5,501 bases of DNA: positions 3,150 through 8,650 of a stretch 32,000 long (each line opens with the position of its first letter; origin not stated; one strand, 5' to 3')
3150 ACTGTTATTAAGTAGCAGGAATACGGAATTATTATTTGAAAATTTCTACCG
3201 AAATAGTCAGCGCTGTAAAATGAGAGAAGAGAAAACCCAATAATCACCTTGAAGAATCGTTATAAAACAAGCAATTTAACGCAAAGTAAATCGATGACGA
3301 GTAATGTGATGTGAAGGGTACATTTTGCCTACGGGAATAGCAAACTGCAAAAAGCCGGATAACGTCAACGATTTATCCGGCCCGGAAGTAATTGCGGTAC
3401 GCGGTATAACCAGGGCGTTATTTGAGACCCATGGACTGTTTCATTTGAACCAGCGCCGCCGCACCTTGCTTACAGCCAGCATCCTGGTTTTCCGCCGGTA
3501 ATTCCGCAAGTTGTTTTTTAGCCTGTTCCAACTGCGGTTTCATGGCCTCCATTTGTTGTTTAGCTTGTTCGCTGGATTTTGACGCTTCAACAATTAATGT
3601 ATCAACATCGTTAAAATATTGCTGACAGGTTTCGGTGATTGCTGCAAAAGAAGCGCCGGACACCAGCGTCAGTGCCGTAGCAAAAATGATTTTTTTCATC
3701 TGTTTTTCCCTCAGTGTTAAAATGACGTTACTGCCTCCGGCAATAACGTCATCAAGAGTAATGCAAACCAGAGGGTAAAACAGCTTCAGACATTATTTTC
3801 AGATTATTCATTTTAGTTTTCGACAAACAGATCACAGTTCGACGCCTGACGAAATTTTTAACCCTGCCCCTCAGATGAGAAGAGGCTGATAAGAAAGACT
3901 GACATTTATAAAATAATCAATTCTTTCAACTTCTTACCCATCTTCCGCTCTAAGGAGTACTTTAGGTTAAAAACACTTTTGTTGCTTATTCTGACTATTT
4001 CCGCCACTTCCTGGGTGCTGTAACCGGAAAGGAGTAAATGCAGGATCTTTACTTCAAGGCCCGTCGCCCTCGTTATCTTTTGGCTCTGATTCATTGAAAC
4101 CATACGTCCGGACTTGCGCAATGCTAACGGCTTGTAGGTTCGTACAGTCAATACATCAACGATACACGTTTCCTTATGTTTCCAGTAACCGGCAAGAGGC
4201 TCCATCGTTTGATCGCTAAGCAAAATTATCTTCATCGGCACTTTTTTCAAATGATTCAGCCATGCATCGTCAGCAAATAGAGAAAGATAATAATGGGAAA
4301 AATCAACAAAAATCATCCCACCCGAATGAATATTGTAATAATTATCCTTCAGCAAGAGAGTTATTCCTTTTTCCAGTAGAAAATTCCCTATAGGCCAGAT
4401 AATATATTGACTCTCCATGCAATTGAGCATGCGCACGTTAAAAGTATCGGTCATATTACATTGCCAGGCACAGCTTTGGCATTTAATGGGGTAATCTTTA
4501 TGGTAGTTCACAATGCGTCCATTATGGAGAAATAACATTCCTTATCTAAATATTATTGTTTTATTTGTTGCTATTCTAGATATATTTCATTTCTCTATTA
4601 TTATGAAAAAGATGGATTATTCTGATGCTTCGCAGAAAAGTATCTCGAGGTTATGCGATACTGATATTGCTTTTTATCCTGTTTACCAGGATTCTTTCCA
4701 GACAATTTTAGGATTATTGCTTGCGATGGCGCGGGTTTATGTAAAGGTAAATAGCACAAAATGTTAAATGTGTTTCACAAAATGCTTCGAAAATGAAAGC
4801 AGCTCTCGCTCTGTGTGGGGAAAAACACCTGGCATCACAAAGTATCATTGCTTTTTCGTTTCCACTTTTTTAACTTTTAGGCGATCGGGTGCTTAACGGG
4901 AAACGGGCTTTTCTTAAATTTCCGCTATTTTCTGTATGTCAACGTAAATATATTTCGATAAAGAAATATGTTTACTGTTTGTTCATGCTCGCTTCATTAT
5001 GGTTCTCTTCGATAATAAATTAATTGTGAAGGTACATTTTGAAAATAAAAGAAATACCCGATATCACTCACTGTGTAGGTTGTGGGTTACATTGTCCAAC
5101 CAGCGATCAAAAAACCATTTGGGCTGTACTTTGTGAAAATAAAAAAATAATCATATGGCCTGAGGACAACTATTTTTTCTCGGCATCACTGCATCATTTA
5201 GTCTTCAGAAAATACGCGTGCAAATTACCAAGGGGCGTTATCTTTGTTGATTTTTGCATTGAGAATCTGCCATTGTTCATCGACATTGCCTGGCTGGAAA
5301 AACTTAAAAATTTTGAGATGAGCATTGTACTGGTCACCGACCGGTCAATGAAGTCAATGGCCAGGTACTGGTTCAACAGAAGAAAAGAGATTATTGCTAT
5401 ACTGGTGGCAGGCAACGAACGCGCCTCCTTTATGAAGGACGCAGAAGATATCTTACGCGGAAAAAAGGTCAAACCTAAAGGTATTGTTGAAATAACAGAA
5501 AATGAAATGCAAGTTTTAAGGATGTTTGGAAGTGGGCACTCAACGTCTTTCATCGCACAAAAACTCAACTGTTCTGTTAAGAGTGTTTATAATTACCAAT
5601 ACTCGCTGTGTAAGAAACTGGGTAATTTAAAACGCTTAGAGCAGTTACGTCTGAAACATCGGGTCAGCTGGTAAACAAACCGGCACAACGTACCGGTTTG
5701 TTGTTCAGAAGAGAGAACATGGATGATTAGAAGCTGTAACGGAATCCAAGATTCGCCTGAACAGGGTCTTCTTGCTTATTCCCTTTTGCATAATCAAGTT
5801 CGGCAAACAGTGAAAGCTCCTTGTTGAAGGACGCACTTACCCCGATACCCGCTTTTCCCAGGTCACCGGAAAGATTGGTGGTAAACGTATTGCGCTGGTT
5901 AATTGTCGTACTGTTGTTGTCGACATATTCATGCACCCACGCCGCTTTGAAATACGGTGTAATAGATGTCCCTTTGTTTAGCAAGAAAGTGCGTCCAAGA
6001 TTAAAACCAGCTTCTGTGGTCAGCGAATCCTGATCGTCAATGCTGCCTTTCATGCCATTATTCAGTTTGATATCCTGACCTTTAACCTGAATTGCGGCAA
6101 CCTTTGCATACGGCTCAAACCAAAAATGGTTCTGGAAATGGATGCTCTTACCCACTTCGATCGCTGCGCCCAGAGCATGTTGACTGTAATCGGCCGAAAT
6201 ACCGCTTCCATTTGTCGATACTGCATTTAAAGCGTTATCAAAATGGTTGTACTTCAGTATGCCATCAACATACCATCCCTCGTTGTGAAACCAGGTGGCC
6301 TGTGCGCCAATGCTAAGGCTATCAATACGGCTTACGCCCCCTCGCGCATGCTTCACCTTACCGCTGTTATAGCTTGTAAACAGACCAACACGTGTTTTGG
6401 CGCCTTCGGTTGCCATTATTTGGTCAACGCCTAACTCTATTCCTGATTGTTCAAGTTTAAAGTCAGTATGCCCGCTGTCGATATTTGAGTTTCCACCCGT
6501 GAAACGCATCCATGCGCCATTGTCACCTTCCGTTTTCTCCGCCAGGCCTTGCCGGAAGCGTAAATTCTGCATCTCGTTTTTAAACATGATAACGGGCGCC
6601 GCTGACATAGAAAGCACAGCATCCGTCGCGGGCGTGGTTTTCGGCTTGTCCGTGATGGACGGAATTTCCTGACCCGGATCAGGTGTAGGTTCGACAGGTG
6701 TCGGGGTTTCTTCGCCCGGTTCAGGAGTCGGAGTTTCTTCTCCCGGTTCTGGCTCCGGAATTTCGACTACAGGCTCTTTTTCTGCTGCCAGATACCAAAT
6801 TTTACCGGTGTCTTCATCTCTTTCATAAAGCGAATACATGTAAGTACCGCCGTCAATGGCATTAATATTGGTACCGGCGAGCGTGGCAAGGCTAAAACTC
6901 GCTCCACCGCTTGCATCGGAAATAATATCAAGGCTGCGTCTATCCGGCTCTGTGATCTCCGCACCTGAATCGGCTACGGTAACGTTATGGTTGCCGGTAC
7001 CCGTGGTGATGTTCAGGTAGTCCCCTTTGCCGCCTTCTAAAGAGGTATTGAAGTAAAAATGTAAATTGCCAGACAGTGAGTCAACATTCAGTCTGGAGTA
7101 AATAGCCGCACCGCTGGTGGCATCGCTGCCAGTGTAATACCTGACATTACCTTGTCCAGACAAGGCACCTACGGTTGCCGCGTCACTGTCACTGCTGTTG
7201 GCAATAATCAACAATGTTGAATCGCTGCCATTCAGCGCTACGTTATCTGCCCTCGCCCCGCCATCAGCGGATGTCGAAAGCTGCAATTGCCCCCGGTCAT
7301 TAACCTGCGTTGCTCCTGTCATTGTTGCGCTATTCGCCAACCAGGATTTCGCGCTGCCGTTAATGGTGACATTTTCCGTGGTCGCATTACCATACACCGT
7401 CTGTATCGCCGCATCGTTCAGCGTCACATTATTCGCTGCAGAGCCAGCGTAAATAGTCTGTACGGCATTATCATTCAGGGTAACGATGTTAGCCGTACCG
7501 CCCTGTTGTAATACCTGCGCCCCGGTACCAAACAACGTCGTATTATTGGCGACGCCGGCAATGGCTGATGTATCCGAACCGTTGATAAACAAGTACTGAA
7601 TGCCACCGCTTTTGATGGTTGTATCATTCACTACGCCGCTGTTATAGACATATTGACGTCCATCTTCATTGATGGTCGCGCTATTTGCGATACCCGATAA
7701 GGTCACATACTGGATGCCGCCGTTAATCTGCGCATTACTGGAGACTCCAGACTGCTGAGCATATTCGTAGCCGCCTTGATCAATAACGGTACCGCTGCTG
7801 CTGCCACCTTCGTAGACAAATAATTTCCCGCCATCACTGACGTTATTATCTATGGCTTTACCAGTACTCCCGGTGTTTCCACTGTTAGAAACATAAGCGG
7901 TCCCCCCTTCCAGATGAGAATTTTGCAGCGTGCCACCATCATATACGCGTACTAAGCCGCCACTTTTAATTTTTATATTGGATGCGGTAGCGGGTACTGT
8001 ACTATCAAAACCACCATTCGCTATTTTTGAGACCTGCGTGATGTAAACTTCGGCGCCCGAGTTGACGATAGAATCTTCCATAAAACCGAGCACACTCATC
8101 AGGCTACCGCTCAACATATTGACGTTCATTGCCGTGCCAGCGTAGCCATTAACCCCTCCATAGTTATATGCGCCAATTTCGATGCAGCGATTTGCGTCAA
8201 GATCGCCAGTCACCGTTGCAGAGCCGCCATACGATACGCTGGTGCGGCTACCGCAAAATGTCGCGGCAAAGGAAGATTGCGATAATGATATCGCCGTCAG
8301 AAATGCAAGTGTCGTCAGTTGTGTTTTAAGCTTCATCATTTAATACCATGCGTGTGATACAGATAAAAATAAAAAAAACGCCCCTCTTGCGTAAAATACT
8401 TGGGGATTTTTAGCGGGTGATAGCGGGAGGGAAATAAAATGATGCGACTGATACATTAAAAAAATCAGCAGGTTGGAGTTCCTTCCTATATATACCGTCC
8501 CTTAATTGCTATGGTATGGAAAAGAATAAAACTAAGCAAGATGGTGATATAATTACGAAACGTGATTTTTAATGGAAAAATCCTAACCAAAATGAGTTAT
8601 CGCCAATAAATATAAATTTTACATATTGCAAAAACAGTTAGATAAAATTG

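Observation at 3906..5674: Divergent paralogous EcpR/MatA-like regulators share an exactly spaced C-x2-C-x3-C-x12-C-x7-WP motif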

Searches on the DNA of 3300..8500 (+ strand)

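Call 7: search_dna_similar(query=window:3300-8500:+, collection=ecoli_genomes, mode=near)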
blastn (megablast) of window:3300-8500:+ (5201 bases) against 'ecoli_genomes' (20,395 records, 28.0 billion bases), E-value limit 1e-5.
No match.

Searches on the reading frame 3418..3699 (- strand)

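Call 3: search_protein_families(library=pfam, proteins=[window:3418-3699:-], max_evalue=1)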
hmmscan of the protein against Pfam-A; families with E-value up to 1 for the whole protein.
window:3418-3699:- (93 aa): 18 families
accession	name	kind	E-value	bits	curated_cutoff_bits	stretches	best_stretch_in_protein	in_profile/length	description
PF17274.7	DUF5339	-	5e-22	79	27.7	1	21-90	1-69/70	Family of unknown function (DUF5339)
PF12795.12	MscS_porin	-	0.00026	21.1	34.4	1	26-73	98-145/238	Mechanosensitive ion channel porin domain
PF04048.20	Sec8_N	-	0.0044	17.4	26.8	1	29-72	74-117/142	Exocyst complex component Sec8 N-terminal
PF10368.14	YkyA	-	0.0047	17.1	28.8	1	18-90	38-110/186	Putative cell-wall binding lipoprotein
PF13851.11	GAS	-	0.0063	16.4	32.3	1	24-73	12-58/200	Growth-arrest specific micro-tubule binding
PF00430.23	ATP-synt_B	-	0.0067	16.9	28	1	6-89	9-92/132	ATP synthase B/B' CF(0)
PF02181.28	FH2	-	0.0072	15.9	34.8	1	11-74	271-337/372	Formin Homology 2 Domain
PF01963.22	TraB_PrgY_gumN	-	0.011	16.1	26.8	1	14-86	21-101/263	TraB/PrgY/gumN family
PF02050.21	FliJ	-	0.012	16.2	28.4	1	22-64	47-89/123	Flagellar FliJ protein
PF05615.18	THOC7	-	0.024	15.4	28.7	1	19-65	65-111/136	Tho complex subunit 7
PF08286.16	Spc24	-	0.032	14.9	25.3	1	32-77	2-44/109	Spc24 subunit of Ndc80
PF04678.18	MCU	-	0.037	14.6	30.8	1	23-92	34-97/177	Mitochondrial calcium uniporter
PF15188.11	CCDC-167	-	0.04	14.6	27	1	23-72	14-66/84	Coiled-coil domain-containing protein 167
PF02403.27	Seryl_tRNA_N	-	0.042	14.5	28.2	1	22-73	45-99/108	Seryl-tRNA synthetase N-terminal domain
PF16133.10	DUF4844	-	0.079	13.6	25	1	11-77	24-90/117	Domain of unknown function (DUF4844)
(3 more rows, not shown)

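Call 4: search_protein_families(library=ncbifam, proteins=[window:3418-3699:-], max_evalue=1)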
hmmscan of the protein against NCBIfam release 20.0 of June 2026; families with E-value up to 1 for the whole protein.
window:3418-3699:- (93 aa): 7 families
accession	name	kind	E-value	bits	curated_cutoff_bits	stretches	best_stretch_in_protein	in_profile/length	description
TIGR02473.1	flagell_FliJ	equivalog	0.0027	18.1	50.45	1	23-64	64-105/141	flagellar export protein FliJ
TIGR04527.1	mycoplas_twoTM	subfamily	0.0051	16.5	125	1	21-74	55-110/248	MG_279/MG_280 family protein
TIGR04211.1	SH3_and_anchor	equivalog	0.032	13.8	65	1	38-73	122-157/198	TIGR04211 family SH3 domain-containing protein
NF005868.0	PRK07806.1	subfamily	0.035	13.7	162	1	13-70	66-122/248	SDR family oxidoreductase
NF045840.1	SHxHSH_motif_LP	equivalog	0.053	12.6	225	1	1-60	1-60/331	HxHSH motif-containing lipoprotein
NF009992.0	PRK13461.1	equivalog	0.059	12.9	127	1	6-67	15-76/159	F0F1 ATP synthase subunit B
TIGR01264.1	tyr_amTase_E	equivalog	0.11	11.3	474.25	1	9-56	280-327/403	tyrosine transaminase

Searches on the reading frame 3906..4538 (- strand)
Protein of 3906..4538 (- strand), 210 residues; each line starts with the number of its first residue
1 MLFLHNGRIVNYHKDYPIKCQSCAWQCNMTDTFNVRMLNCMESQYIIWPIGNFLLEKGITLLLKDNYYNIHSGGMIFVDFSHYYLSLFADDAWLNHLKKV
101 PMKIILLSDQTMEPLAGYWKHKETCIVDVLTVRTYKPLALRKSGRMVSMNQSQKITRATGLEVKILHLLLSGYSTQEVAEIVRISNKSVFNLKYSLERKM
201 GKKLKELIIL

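Call 3: search_protein_families(library=pfam, proteins=[window:3906-4538:-], max_evalue=1)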
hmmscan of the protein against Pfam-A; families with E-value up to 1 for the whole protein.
window:3906-4538:- (210 aa): 4 families
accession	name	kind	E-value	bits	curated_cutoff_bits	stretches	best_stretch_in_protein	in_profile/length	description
PF00196.25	GerE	-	1.8e-06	27.9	23.5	1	162-201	7-46/57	Bacterial regulatory proteins, luxR family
PF16661.11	Lactamase_B_6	-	0.00093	19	27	1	76-209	9-133/193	Metallo-beta-lactamase superfamily domain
PF13542.12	HTH_Tnp_ISL3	-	0.0085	16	27.4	1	161-190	16-44/51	Helix-turn-helix domain of transposase family ISL3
PF13384.12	HTH_23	-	0.015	15.6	24.6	1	164-192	9-37/50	Homeodomain-like domain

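Call 4: search_protein_families(library=ncbifam, proteins=[window:3906-4538:-], max_evalue=1)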
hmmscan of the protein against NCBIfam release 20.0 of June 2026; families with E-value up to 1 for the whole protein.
window:3906-4538:- (210 aa): 14 families
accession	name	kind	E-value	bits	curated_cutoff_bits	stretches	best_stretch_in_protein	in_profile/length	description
NF047921.1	TranRegEcpR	equivalog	1.3e-08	35.1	300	1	45-208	9-179/180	ECP biosynthesis operon DNA-binding transcriptional regulator EcpR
NF007419.0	PRK09958.1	equivalog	0.00047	19.8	251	1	134-203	121-189/204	acid-sensing system DNA-binding response regulator EvgA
NF005613.0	PRK07366.1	equivalog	0.0006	18.9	486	1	53-106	111-164/391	LL-diaminopimelate aminotransferase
NF007403.0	PRK09935.1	equivalog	0.0016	18.1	271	1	149-202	141-194/210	fimbria biosynthesis transcriptional regulator FimZ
NF006147.0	PRK08295.1-4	equivalog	0.0032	17.1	212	1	158-204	153-200/201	RNA polymerase factor sigma-70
NF052445.1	RespRegMctR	equivalog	0.012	15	300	1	146-201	133-188/205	two-component system response regulator MctR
NF006145.0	PRK08295.1-2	equivalog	0.014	14.7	212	1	135-205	141-211/213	RNA polymerase sporulation sigma factor SigH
NF011896.0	PRK15369.1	equivalog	0.031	13.9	242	1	147-201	138-193/211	two component system response regulator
TIGR02859.1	spore_sigH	equivalog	0.034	13.6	294.8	1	158-204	151-197/198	RNA polymerase sporulation sigma factor SigH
NF007505.1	PRK10100.1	equivalog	0.038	13.7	250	1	150-202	137-189/204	biofilm master transcriptional regulator CsgD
NF006146.0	PRK08295.1-3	equivalog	0.061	12.8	414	1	159-202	164-207/218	RNA polymerase factor sigma-70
NF006148.0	PRK08295.1-5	equivalog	0.061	12.6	208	1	159-205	166-212/218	RNA polymerase sporulation sigma factor SigH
TIGR03541.1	reg_near_HchA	equivalog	0.073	12.6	215.6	1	137-202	151-216/232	PA1136 family autoinducer-binding transcriptional regulator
NF033558.1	transpos_IS1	equivalog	0.57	10.1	100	1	151-195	34-78/199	IS1 family transposase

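Call 8: find_homologous_proteins(query=window:3906-4538:-)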
Query window:3906-4538:- (210 aa): 2 proteins with E <= 0.001 among 73 candidates.
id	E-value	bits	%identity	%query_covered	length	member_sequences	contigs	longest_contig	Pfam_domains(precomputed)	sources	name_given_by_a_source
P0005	3.8e-137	473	100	100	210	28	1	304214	PF27348.1,PF00196.26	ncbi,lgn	ncbi:HTH luxR-type domain-containing protein [Citrobacter sedlakii]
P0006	2.6e-105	369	77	100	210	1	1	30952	PF27348.1,PF00196.26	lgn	-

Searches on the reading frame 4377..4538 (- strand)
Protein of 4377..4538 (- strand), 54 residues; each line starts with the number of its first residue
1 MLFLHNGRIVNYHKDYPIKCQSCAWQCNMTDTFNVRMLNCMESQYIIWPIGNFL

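Call 76: search_protein_families(library=pfam, proteins=[window:4377-4538:-], max_evalue=10)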
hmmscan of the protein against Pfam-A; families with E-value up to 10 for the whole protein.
seq(54 aa): 0 families

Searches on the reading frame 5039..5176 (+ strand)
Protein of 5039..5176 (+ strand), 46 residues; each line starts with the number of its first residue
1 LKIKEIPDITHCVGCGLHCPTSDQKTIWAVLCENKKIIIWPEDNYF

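Call 76: search_protein_families(library=pfam, proteins=[window:5039-5176:+], max_evalue=10)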
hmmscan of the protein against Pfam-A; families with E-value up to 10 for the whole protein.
seq(46 aa): 0 families

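Call 78: search_solved_structures(query=A7, max_evalue=10, show_alignments=3)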
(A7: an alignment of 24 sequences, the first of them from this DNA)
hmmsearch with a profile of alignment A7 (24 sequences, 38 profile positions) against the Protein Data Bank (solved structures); distinct sequences matched with E-value up to 10: 0.
